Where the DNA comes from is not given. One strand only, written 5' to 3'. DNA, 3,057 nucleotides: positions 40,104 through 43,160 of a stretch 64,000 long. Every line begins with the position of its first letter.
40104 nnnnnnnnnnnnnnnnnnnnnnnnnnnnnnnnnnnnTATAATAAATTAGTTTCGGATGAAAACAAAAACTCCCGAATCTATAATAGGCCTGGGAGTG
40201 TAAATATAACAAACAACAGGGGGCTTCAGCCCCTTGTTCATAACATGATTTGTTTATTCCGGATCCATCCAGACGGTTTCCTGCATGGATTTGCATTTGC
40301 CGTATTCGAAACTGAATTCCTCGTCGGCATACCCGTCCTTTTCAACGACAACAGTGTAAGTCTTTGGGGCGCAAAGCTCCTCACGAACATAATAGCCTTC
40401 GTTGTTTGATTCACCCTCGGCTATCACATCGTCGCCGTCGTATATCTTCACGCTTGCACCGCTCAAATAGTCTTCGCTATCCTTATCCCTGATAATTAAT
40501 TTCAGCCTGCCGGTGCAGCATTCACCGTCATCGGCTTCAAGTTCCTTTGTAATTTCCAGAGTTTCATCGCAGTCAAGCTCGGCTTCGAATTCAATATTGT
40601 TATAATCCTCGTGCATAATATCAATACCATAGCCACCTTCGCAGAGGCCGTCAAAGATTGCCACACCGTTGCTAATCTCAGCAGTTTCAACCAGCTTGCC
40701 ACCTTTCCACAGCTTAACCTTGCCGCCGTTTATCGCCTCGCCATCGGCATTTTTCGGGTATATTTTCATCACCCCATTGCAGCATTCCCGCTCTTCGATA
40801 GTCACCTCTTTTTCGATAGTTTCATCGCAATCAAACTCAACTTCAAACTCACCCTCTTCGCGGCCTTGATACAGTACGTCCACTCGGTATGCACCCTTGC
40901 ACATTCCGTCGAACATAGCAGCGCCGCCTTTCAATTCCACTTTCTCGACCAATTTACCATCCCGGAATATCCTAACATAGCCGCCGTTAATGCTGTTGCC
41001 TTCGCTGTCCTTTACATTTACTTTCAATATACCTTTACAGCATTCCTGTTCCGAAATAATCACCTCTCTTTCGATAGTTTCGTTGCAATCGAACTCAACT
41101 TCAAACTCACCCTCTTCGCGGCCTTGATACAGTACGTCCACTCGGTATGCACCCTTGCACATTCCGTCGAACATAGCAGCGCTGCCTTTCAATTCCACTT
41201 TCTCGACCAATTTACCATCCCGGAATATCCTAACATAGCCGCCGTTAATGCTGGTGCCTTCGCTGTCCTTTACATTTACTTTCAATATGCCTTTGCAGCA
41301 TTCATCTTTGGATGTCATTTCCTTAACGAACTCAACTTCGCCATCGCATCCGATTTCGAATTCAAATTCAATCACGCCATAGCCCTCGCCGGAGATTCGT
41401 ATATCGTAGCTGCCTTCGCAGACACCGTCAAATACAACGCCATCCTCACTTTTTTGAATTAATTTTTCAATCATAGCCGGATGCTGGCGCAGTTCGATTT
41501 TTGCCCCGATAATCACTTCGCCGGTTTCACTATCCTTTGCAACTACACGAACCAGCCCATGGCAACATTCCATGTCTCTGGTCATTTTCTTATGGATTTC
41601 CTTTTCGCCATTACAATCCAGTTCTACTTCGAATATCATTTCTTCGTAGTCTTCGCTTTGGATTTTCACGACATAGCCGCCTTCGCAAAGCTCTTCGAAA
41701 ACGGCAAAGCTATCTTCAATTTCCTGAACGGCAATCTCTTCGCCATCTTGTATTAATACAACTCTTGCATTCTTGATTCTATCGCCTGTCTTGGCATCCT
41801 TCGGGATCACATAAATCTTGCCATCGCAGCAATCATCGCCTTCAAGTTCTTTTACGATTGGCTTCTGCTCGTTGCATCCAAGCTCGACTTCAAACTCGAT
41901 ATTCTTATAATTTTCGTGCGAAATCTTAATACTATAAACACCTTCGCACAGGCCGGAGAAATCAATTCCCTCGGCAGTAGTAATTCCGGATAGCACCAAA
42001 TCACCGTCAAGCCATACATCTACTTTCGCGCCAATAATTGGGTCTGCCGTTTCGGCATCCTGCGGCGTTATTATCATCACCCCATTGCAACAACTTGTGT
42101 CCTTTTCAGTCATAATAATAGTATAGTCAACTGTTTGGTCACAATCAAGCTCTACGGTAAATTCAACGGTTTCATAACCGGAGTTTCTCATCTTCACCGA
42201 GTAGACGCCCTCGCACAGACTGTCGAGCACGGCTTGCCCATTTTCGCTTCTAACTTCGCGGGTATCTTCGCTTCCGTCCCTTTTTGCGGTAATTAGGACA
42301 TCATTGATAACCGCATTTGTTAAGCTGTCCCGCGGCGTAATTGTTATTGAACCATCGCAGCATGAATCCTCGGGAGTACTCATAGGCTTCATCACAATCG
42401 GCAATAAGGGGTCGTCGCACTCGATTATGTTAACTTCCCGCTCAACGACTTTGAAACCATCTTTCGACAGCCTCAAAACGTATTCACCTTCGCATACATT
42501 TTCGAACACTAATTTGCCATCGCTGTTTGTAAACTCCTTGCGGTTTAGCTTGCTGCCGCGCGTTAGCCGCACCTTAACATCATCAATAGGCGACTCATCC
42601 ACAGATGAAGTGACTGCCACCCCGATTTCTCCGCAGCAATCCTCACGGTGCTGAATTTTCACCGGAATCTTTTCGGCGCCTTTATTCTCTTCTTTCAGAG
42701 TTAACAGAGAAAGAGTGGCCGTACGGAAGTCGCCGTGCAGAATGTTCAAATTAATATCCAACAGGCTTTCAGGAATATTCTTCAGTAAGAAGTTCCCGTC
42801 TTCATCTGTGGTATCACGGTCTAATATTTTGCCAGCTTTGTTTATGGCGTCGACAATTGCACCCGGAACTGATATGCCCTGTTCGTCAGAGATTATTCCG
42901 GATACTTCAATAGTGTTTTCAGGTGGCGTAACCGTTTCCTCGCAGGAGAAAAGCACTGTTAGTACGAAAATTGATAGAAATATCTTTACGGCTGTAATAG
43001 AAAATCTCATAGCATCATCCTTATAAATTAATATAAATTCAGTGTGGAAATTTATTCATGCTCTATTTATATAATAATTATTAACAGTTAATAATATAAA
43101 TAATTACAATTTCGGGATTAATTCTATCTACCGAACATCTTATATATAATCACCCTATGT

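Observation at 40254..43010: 918-aa Cys-rich lipoprotein of about ten 86-aa modules with a near-identical internal DNA duplication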

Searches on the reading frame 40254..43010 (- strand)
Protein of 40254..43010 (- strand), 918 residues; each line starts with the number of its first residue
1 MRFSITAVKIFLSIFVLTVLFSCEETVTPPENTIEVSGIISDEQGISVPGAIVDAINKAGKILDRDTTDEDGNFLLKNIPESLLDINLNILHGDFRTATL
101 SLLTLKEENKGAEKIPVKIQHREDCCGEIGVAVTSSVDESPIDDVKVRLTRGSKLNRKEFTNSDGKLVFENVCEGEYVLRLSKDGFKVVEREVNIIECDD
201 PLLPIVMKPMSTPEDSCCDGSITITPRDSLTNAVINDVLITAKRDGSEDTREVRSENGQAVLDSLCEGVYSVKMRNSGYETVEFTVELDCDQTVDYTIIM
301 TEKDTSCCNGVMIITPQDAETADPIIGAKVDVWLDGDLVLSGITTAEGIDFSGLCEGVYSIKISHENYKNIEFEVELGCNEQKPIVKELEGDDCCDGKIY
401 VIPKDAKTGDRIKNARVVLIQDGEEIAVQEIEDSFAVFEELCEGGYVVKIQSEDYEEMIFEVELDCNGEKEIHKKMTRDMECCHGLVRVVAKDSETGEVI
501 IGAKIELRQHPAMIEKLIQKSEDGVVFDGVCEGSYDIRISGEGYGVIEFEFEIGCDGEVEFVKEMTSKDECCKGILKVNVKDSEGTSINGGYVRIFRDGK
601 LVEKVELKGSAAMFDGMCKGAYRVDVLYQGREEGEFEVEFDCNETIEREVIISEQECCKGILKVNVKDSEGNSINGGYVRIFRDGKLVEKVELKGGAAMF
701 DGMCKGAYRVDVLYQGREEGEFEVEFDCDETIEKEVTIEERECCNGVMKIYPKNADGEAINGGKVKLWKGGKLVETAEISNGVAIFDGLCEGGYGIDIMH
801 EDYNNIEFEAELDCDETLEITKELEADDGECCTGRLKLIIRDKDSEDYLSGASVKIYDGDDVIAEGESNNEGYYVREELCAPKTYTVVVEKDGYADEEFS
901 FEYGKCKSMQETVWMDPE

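Call 3: search_protein_families(library=pfam, proteins=[window:40254-43010:-], max_evalue=1)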
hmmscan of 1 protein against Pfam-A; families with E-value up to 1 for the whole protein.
window:40254-43010:- (918 aa): 24 families
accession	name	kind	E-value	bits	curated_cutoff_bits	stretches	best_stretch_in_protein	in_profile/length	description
PF13620.12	CarboxypepD_reg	-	2.3e-46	156.5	32.3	5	36-107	2-71/82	Carboxypeptidase regulatory-like domain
PF13715.12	CarbopepD_reg_2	-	3.1e-23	82.1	32.2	2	133-195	5-64/88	CarboxypepD_reg-like domain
PF08308.17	PEGA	-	1.3e-19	70.3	20.8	3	265-298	32-65/71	PEGA domain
PF17210.9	SdrD_B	-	6.1e-19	68.7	29.7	1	138-183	20-66/112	SdrD B-like domain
PF17802.7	SpaA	-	7.9e-17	61.6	23.1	2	134-180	8-57/91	Prealbumin-like fold domain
PF16967.11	TcfC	-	1.9e-10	40.6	29.4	1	676-712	12-50/68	E-set like domain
PF09430.16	EMC7_beta-sandw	-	2.4e-10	41.1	26.6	1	142-195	7-59/122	ER membrane protein complex subunit 7, beta-sandwich domain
PF07550.17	Shr-like_HID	-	3.3e-07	31.1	22.3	0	853-902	30-80/82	Heme-binding protein Shr-like, Hb-interacting domain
PF24025.1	Ig_DR_A0283-like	-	1.6e-06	28.8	27.1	0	129-180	9-61/102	DR_A0283-like, Ig-like domain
PF11974.14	bMG3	-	5.3e-06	26.8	34.9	0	45-76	25-56/103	Bacterial alpha-2-macroglobulin MG3 domain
PF20608.4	Phage_tube_C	-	4.1e-05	24.3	24.1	0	213-286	13-76/82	Phage tail tube protein C-terminal domain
PF18962.6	Por_Secre_tail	-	0.00029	21.5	27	0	344-370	43-69/75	Secretion system C-terminal sorting domain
PF07495.19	Y_Y_Y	-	0.0003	21.1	26.6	0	428-454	22-48/65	Y_Y_Y domain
PF22263.1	DUF6951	-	0.0017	19.1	27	0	437-482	5-49/101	Family of unknown function (DUF6951)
PF05688.17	BIg21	-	0.0044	18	27.4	0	131-163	6-39/109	Bacterial Immunoglobulin-like 21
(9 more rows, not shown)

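Call 9: find_homologous_proteins(query=window:40254-43010:-, max_evalue=0.00001)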
Query window:40254-43010:- (918 aa): 60 proteins with E <= 0.00001 among 8000 candidates.
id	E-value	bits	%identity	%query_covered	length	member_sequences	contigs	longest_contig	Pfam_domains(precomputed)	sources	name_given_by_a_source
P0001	1.4e-227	776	33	97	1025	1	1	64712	PF17789.8,PF08308.18,PF17802.8,PF23193.2,PF13620.13,PF17210.10,PF10670.16,PF13715.13,PF01060.30,PF02369.23,PF11974.15,PF10577.16,PF24025.2,PF20598.5,PF26591.1,PF09430.17,PF22904.4,PF23374.2,PF09134.17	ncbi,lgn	-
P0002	1.2e-207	710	34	96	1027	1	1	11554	PF07495.20,PF08308.18,PF17802.8,PF13620.13,PF17210.10,PF13715.13,PF01060.30,PF11974.15,PF14686.13,PF24025.2,PF09430.17,PF22904.4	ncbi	ncbi:SpaA isopeptide-forming pilin-related protein [Bacteroidota bacterium]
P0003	9.1e-189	648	35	95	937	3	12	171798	PF08308.18,PF17802.8,PF00775.28,PF13620.13,PF17210.10,PF16967.12,PF10670.16,PF13715.13,PF01060.30,PF02369.23,PF11974.15,PF14686.13,PF10577.16,PF24025.2,PF09430.17,PF22904.4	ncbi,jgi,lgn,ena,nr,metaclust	ncbi:MAG: hypothetical protein A2X61_01630 [Ignavibacteria bacterium GWB2_35_12]|nr:MAG: hypothetica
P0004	1.0e-179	618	33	84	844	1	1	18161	PF16640.12,PF08308.18,PF13620.13,PF17210.10,PF14054.12,PF01060.30,PF02369.23,PF00576.28,PF11974.15,PF24421.2,PF10577.16,PF09430.17,PF04862.19,PF08400.17,PF17802.8,PF00775.28,PF15462.12,PF10670.16,PF13715.13,PF25020.2,PF22902.3,PF24025.2,PF22904.4,PF09134.17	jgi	jgi:5-hydroxyisourate hydrolase-like protein (transthyretin family)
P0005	7.9e-177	608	35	97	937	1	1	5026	PF08308.18,PF17802.8,PF13620.13,PF17210.10,PF16967.12,PF13715.13,PF01060.30,PF11974.15,PF14686.13,PF10577.16,PF24025.2,PF09430.17,PF22904.4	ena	-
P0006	9.0e-177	608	35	87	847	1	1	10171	PF07495.20,PF08308.18,PF17802.8,PF22263.2,PF23193.2,PF13620.13,PF17210.10,PF14054.12,PF13715.13,PF02369.23,PF11974.15,PF24421.2,PF24025.2,PF02754.22,PF09430.17,PF22904.4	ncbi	-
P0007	3.9e-173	596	32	86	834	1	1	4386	PF17789.8,PF08308.18,PF17802.8,PF23193.2,PF13620.13,PF20608.5,PF17210.10,PF13715.13,PF01060.30,PF11974.15,PF24421.2,PF24025.2,PF09430.17,PF22904.4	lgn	-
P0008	1.6e-170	588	34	98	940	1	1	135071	PF07495.20,PF08308.18,PF17802.8,PF23193.2,PF13620.13,PF17210.10,PF13715.13,PF02369.23,PF11974.15,PF14686.13,PF24421.2,PF24025.2,PF09430.17,PF22904.4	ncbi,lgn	-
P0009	1.5e-165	571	35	98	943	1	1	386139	PF07495.20,PF08308.18,PF17802.8,PF23193.2,PF13620.13,PF20608.5,PF17210.10,PF13715.13,PF01060.30,PF00576.28,PF11974.15,PF14686.13,PF24025.2,PF09430.17,PF22904.4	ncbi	ncbi:MAG: carboxypeptidase regulatory-like domain-containing protein [bacterium]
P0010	1.9e-164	567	36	98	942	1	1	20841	PF07495.20,PF08308.18,PF17802.8,PF23193.2,PF13620.13,PF20608.5,PF17210.10,PF13715.13,PF01060.30,PF00576.28,PF11974.15,PF24025.2,PF09430.17,PF22904.4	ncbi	-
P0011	2.0e-164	567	33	79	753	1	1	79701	PF17789.8,PF08308.18,PF17802.8,PF23193.2,PF13620.13,PF17210.10,PF10670.16,PF13715.13,PF02369.23,PF11974.15,PF14686.13,PF10577.16,PF24025.2,PF09430.17,PF22904.4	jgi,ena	-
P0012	3.4e-164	567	36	99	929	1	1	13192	PF13715.13,PF17789.8,PF02369.23,PF11974.15,PF08308.18,PF24025.2,PF17802.8,PF13620.13,PF09430.17,PF22904.4,PF17210.10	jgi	jgi:5-hydroxyisourate hydrolase-like protein (transthyretin family)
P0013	1.3e-163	565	39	81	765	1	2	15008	PF13715.13,PF11974.15,PF08308.18,PF17802.8,PF13620.13,PF07550.18,PF07076.18,PF20608.5,PF09430.17,PF22904.4,PF17210.10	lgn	-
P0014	7.2e-163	562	33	94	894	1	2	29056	PF07495.20,PF08308.18,PF17802.8,PF09912.15,PF23193.2,PF13620.13,PF20608.5,PF17210.10,PF16967.12,PF13715.13,PF01060.30,PF02369.23,PF11974.15,PF14686.13,PF24421.2,PF24025.2,PF09430.17,PF22904.4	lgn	-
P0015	2.1e-162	561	34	99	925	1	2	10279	PF17789.8,PF14524.13,PF08308.18,PF17802.8,PF23193.2,PF13620.13,PF07550.18,PF20608.5,PF17210.10,PF16967.12,PF10670.16,PF13715.13,PF11974.15,PF14686.13,PF24025.2,PF09430.17,PF22904.4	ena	-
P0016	2.4e-162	560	34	99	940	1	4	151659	PF07495.20,PF08308.18,PF17802.8,PF23193.2,PF13620.13,PF20608.5,PF17210.10,PF16967.12,PF17936.8,PF13715.13,PF01060.30,PF02369.23,PF11974.15,PF24421.2,PF24025.2,PF23608.2,PF09430.17,PF22904.4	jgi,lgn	-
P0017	3.7e-160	553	34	98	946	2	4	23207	PF07495.20,PF08308.18,PF17802.8,PF23193.2,PF13620.13,PF17210.10,PF13715.13,PF01060.30,PF11974.15,PF14686.13,PF24421.2,PF24025.2,PF09430.17,PF22904.4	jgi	jgi:5-hydroxyisourate hydrolase-like protein (transthyretin family)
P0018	6.2e-160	552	39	68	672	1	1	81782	PF08308.18,PF17802.8,PF23193.2,PF13620.13,PF07550.18,PF17210.10,PF13715.13,PF01060.30,PF11974.15,PF14686.13,PF24025.2,PF03785.21,PF09430.17,PF22904.4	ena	-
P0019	3.0e-158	547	34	94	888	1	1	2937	PF07495.20,PF08308.18,PF17802.8,PF13620.13,PF17210.10,PF13715.13,PF01060.30,PF11974.15,PF14686.13,PF24025.2,PF09430.17,PF22904.4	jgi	jgi:hypothetical protein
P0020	5.3e-158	546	35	99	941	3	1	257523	PF07495.20,PF08308.18,PF17802.8,PF23193.2,PF13620.13,PF20608.5,PF17210.10,PF17936.8,PF13715.13,PF01060.30,PF02369.23,PF00576.28,PF11974.15,PF14686.13,PF24421.2,PF24025.2,PF09430.17,PF22904.4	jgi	jgi:5-hydroxyisourate hydrolase-like protein (transthyretin family)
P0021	7.6e-156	539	33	86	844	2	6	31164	PF17789.8,PF08308.18,PF17802.8,PF23193.2,PF13620.13,PF17210.10,PF13715.13,PF02369.23,PF11974.15,PF24025.2,PF09430.17,PF22904.4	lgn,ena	-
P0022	1.2e-151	525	30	78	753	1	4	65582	PF13715.13,PF11974.15,PF08308.18,PF10577.16,PF17802.8,PF23193.2,PF13620.13,PF09430.17,PF22904.4,PF17210.10,PF16967.12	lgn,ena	-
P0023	2.2e-149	518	35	98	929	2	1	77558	PF08308.18,PF17802.8,PF25513.2,PF23193.2,PF13620.13,PF07550.18,PF20608.5,PF17210.10,PF13715.13,PF02369.23,PF11974.15,PF14686.13,PF10577.16,PF24025.2,PF09430.17,PF22904.4,PF09134.17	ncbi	-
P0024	1.6e-147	511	28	98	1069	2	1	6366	PF25942.1,PF08308.18,PF17802.8,PF09912.15,PF13620.13,PF17210.10,PF16967.12,PF13715.13,PF02369.23,PF11974.15,PF24421.2,PF24025.2,PF28587.1,PF09430.17,PF22904.4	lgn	-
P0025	2.9e-145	504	30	79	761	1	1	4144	PF13715.13,PF17789.8,PF02369.23,PF08308.18,PF24025.2,PF17802.8,PF13620.13,PF07550.18,PF22904.4,PF17210.10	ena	-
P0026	2.4e-143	498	34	79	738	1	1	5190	PF07495.20,PF17789.8,PF08308.18,PF17802.8,PF23193.2,PF13620.13,PF20608.5,PF17210.10,PF13715.13,PF02369.23,PF11974.15,PF24421.2,PF10577.16,PF24025.2,PF09430.17,PF22904.4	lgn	-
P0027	7.3e-141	489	34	77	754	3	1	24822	PF07495.20,PF17789.8,PF10794.16,PF08308.18,PF17802.8,PF23193.2,PF13620.13,PF20608.5,PF17210.10,PF10670.16,PF13715.13,PF02369.23,PF11974.15,PF24025.2,PF09430.17,PF22904.4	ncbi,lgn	-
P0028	9.1e-140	486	31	88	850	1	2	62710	PF13715.13,PF17789.8,PF02369.23,PF08308.18,PF24025.2,PF17802.8,PF13620.13,PF09430.17,PF22904.4,PF17210.10,PF09134.17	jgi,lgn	jgi:protocatechuate 3,4-dioxygenase beta subunit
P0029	1.6e-139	485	30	90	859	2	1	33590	PF07495.20,PF08308.18,PF17802.8,PF13620.13,PF17210.10,PF16967.12,PF13715.13,PF01060.30,PF02369.23,PF14686.13,PF10577.16,PF24025.2,PF09430.17,PF22904.4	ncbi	ncbi:MAG: carboxypeptidase regulatory-like domain-containing protein [FCB group bacterium]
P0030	3.0e-137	477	31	99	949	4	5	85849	PF08308.18,PF17802.8,PF13620.13,PF07550.18,PF08329.17,PF20608.5,PF17210.10,PF14054.12,PF13715.13,PF02369.23,PF18962.8,PF14686.13,PF22904.4,PF09134.17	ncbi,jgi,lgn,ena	-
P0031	8.5e-136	473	31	77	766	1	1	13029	PF13715.13,PF11974.15,PF08308.18,PF10577.16,PF24025.2,PF17802.8,PF13620.13,PF09430.17,PF22904.4,PF17210.10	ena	-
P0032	2.6e-135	471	33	99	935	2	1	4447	PF07495.20,PF08308.18,PF17802.8,PF13620.13,PF07550.18,PF20608.5,PF17210.10,PF16967.12,PF13715.13,PF02369.23,PF24421.2,PF24025.2,PF09430.17,PF22904.4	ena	-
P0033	3.7e-134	467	34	79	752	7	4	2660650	PF07495.20,PF17789.8,PF10794.16,PF08308.18,PF17802.8,PF23193.2,PF13620.13,PF20608.5,PF17210.10,PF10670.16,PF13715.13,PF02369.23,PF11974.15,PF10577.16,PF24025.2,PF23608.2,PF09430.17,PF22904.4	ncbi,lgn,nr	ncbi:MAG: hypothetical protein CH6_2597 [Candidatus Kapaibacterium sp.]|nr:MAG: hypothetical protein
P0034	9.2e-134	466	34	98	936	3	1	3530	PF07495.20,PF08308.18,PF17802.8,PF13620.13,PF07550.18,PF20608.5,PF17210.10,PF13715.13,PF02369.23,PF24421.2,PF24025.2,PF09430.17,PF22904.4,PF23374.2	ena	-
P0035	2.4e-133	464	34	71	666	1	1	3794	PF07495.20,PF08308.18,PF17802.8,PF23193.2,PF13620.13,PF20608.5,PF17210.10,PF16967.12,PF13715.13,PF11974.15,PF24025.2,PF22904.4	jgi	jgi:hypothetical protein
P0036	9.7e-133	462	34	78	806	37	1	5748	PF07495.20,PF17789.8,PF08308.18,PF17802.8,PF23193.2,PF13620.13,PF17210.10,PF10670.16,PF13715.13,PF02369.23,PF11974.15,PF14686.13,PF24025.2,PF09430.17,PF22904.4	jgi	-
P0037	1.1e-129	452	31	80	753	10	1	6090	PF07495.20,PF17789.8,PF10794.16,PF08308.18,PF17802.8,PF23193.2,PF13620.13,PF20608.5,PF17210.10,PF13715.13,PF02369.23,PF14686.13,PF24421.2,PF24025.2,PF09430.17,PF22904.4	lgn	-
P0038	1.5e-126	442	32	78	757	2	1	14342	PF08308.18,PF17802.8,PF23193.2,PF13620.13,PF20608.5,PF17210.10,PF13715.13,PF25020.2,PF02369.23,PF11974.15,PF14686.13,PF24025.2,PF09430.17,PF22904.4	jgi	jgi:protocatechuate 3,4-dioxygenase beta subunit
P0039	3.3e-123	431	31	79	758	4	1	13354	PF17789.8,PF08308.18,PF17802.8,PF23193.2,PF13620.13,PF17210.10,PF13715.13,PF02369.23,PF11974.15,PF14686.13,PF24025.2,PF05688.18,PF09430.17,PF22904.4,PF09134.17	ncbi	-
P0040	1.9e-122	428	34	71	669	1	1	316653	PF07495.20,PF17789.8,PF10794.16,PF08308.18,PF17802.8,PF23193.2,PF13620.13,PF07550.18,PF20608.5,PF17210.10,PF13715.13,PF02369.23,PF11974.15,PF14686.13,PF24421.2,PF24025.2,PF09430.17,PF22904.4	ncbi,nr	ncbi:MAG: carboxypeptidase regulatory-like domain-containing protein [Ignavibacteria bacterium]|nr:c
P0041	1.8e-121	425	33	81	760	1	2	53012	PF17789.8,PF08308.18,PF17802.8,PF13620.13,PF17210.10,PF13715.13,PF02369.23,PF11974.15,PF14686.13,PF24025.2,PF05688.18,PF09430.17,PF22904.4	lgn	-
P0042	4.5e-119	417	33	80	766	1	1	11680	PF07495.20,PF08308.18,PF17802.8,PF23193.2,PF13620.13,PF17210.10,PF16967.12,PF13715.13,PF02369.23,PF11974.15,PF14686.13,PF24025.2,PF09430.17,PF22904.4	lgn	-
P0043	2.6e-116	408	42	53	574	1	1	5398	PF08308.18,PF17802.8,PF13620.13,PF20608.5,PF17210.10,PF13715.13,PF01060.30,PF02369.23,PF11974.15,PF14686.13,PF24025.2,PF09430.17,PF22904.4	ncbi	-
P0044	3.2e-116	408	33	70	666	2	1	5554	PF07495.20,PF08308.18,PF17802.8,PF09912.15,PF23193.2,PF13620.13,PF17210.10,PF10670.16,PF13715.13,PF02369.23,PF11974.15,PF14686.13,PF10577.16,PF24025.2,PF09430.17,PF22904.4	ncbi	-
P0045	2.9e-109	385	36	57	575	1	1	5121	PF13715.13,PF11974.15,PF08308.18,PF24025.2,PF17802.8,PF13620.13,PF22904.4,PF17210.10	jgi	jgi:uncharacterized surface anchored protein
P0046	6.4e-108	380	31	58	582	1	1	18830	PF08308.18,PF17802.8,PF13620.13,PF17210.10,PF17936.8,PF13715.13,PF02369.23,PF11974.15,PF14686.13,PF24025.2,PF09430.17,PF22904.4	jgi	jgi:hypothetical protein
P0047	3.4e-107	378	31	58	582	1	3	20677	PF07495.20,PF13715.13,PF11974.15,PF24421.2,PF08308.18,PF24025.2,PF17802.8,PF13620.13,PF22904.4,PF17210.10,PF16967.12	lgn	-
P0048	3.4e-104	368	32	60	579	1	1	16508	PF13715.13,PF11974.15,PF08308.18,PF24025.2,PF17802.8,PF13620.13,PF22904.4,PF17210.10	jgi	jgi:hypothetical protein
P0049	1.2e-100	356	32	59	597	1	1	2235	PF13715.13,PF11974.15,PF08308.18,PF17802.8,PF13620.13,PF20608.5,PF09430.17,PF22904.4,PF17210.10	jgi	jgi:hypothetical protein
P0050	1.2e-100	356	32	64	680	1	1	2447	PF13715.13,PF02369.23,PF11974.15,PF24025.2,PF17802.8,PF13620.13,PF22904.4,PF17210.10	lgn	-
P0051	7.7e-100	354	32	63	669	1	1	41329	PF07495.20,PF08308.18,PF17802.8,PF13620.13,PF17210.10,PF13715.13,PF11974.15,PF14686.13,PF24025.2,PF23608.2,PF09430.17,PF22904.4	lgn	-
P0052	3.0e-98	348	29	68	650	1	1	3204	PF07495.20,PF17802.8,PF23193.2,PF13620.13,PF17210.10,PF13715.13,PF02369.23,PF11974.15,PF14686.13,PF24025.2,PF09430.17,PF22904.4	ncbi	ncbi:MAG: hypothetical protein WCT77_13030, partial [Bacteroidota bacterium]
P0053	1.4e-92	330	29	71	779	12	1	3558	PF13715.13,PF11974.15,PF08308.18,PF24025.2,PF17802.8,PF13620.13,PF20608.5,PF22904.4,PF17210.10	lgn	-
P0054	2.6e-91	325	30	60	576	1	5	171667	PF13715.13,PF11974.15,PF14686.13,PF08308.18,PF17802.8,PF13620.13,PF20608.5,PF22904.4,PF17210.10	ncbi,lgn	ncbi:MAG: MSCRAMM family protein [Chloroflexota bacterium]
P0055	2.6e-91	325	29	60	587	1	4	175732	PF14054.12,PF13715.13,PF02369.23,PF11974.15,PF08308.18,PF24025.2,PF17802.8,PF13620.13,PF09430.17,PF22904.4,PF17210.10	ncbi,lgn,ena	-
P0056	4.8e-90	321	31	67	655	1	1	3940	PF17789.8,PF08308.18,PF17802.8,PF13620.13,PF20608.5,PF17210.10,PF13715.13,PF02369.23,PF11974.15,PF24421.2,PF24025.2,PF22904.4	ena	-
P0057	5.0e-90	321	29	59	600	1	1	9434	PF13715.13,PF11974.15,PF08308.18,PF17802.8,PF13620.13,PF20608.5,PF09430.17,PF22904.4,PF17210.10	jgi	jgi:uncharacterized surface anchored protein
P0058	2.1e-88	316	29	60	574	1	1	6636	PF07495.20,PF13715.13,PF10794.16,PF11974.15,PF08308.18,PF24025.2,PF17802.8,PF13620.13,PF22904.4,PF17210.10,PF16967.12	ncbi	-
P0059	1.4e-20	91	22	75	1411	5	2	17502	PF08400.17,PF08308.18,PF17802.8,PF23193.2,PF00775.28,PF13620.13,PF17210.10,PF13715.13,PF11974.15,PF18962.8,PF14686.13,PF24025.2,PF20598.5,PF13860.13,PF09430.17,PF22904.4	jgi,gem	-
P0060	9.0e-17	79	22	66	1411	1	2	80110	PF08308.18,PF17802.8,PF23193.2,PF00775.28,PF13620.13,PF17210.10,PF13715.13,PF11974.15,PF18962.8,PF14686.13,PF24025.2,PF20598.5,PF22898.3,PF13860.13,PF09430.17,PF22904.4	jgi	jgi:large repetitive protein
